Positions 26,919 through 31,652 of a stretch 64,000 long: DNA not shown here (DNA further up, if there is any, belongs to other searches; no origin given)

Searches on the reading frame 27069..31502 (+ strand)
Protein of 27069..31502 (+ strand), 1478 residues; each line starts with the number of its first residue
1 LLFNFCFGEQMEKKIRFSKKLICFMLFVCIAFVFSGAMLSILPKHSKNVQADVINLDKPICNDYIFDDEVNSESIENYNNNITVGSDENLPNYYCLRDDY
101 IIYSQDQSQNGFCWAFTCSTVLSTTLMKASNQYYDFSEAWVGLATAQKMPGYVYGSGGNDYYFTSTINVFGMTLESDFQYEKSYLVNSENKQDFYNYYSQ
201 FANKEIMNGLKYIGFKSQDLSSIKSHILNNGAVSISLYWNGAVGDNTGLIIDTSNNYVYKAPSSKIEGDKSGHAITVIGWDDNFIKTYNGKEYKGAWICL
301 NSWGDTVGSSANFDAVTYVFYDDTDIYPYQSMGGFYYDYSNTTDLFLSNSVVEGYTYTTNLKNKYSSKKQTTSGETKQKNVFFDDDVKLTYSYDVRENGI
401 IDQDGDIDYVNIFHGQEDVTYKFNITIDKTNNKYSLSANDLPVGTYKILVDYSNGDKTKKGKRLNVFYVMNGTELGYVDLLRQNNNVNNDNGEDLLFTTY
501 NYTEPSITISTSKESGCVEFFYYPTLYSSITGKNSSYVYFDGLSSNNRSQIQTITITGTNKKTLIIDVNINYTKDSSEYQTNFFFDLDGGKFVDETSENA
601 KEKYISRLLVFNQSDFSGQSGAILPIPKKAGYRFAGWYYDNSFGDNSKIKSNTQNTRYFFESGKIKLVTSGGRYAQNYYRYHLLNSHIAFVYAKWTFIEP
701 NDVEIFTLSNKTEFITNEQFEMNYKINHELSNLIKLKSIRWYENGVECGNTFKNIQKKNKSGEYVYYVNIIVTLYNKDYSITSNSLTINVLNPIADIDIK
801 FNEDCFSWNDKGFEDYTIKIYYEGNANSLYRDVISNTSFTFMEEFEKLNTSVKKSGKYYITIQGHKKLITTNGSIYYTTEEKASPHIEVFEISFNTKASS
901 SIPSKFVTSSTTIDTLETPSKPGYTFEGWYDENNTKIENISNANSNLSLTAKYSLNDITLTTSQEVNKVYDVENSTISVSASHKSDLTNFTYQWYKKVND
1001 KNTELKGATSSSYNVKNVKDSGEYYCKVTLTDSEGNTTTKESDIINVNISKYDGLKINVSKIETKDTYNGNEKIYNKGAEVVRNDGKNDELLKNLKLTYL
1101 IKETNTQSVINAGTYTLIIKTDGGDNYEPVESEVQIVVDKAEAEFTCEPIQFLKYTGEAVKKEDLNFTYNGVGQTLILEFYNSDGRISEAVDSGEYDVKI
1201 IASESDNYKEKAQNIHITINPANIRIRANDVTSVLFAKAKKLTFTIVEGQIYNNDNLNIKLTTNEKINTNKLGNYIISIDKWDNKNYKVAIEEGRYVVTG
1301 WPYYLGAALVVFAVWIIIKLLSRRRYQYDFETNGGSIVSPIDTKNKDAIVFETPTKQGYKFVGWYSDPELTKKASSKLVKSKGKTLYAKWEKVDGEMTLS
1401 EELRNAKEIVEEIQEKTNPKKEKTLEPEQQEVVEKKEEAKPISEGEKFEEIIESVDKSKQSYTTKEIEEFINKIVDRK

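Call 74: search_protein_families(library=pfam, proteins=[window:27069-31502:+], max_evalue=0.00001)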
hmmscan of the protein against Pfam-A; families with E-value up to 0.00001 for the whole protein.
window:27069-31502:+ (1478 aa): 3 families
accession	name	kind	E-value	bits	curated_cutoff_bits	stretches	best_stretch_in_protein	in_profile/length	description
PF09479.16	Flg_new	-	4.8e-27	94.3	27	2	1326-1389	1-65/65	Listeria-Bacteroides repeat domain (List_Bact_rpt)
PF00112.29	Peptidase_C1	-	1e-08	36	20.7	1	101-311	14-198/220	Papain family cysteine protease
PF18998.6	Flg_new_2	-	5.7e-07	29.9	23.6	0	1345-1393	21-72/73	Divergent InlB B-repeat domain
